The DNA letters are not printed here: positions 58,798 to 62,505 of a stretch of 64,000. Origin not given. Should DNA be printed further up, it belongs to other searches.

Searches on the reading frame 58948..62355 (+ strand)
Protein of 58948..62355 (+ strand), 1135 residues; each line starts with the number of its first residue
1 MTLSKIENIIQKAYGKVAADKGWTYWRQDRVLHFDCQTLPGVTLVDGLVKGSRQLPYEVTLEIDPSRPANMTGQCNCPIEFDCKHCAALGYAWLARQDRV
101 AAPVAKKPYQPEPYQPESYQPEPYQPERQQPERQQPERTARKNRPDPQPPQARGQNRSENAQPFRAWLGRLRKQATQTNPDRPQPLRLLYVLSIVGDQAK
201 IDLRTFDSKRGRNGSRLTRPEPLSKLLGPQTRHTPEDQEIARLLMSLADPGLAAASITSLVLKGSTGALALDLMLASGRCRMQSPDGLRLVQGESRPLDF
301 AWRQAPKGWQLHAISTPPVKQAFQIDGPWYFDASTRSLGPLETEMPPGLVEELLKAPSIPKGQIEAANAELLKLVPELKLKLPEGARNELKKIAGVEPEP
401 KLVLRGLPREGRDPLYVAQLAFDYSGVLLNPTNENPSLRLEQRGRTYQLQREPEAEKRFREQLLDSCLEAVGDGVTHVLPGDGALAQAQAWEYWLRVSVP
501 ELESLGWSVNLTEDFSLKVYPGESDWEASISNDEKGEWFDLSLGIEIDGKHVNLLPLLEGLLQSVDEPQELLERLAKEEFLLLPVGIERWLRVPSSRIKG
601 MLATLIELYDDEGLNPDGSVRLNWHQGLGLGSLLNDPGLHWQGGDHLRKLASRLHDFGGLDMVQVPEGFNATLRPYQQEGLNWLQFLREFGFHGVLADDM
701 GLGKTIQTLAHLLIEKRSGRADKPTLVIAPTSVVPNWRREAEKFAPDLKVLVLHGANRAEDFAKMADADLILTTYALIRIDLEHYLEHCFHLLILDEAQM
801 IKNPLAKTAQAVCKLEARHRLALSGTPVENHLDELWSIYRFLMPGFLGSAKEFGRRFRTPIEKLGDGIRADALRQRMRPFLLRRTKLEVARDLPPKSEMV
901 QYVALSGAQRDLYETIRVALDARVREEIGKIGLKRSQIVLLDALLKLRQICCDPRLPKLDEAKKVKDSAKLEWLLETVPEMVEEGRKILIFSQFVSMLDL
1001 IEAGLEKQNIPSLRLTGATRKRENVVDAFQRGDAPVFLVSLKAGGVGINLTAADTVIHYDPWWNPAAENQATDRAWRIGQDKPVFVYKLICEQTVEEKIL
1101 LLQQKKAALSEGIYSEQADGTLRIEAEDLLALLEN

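Call 74: search_protein_families(library=pfam, proteins=[window:58948-62355:+], max_evalue=0.00001)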
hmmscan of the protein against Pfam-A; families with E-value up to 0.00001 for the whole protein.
window:58948-62355:+ (1135 aa): 4 families
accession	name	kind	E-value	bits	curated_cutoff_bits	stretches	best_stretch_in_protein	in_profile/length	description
PF00176.29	SNF2-rel_dom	-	1.3e-68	231.7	24.9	1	676-956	1-290/290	SNF2-related domain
PF00271.37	Helicase_C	-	1.5e-23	83.6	23.5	1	970-1079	2-110/110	Helicase conserved C-terminal domain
PF04851.21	ResIII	-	1.3e-08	35.4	22.5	1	672-828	3-163/164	Type III restriction enzyme, res subunit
PF00270.35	DEAD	-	6.9e-07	29.6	26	1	696-829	19-162/167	DEAD/DEAH box helicase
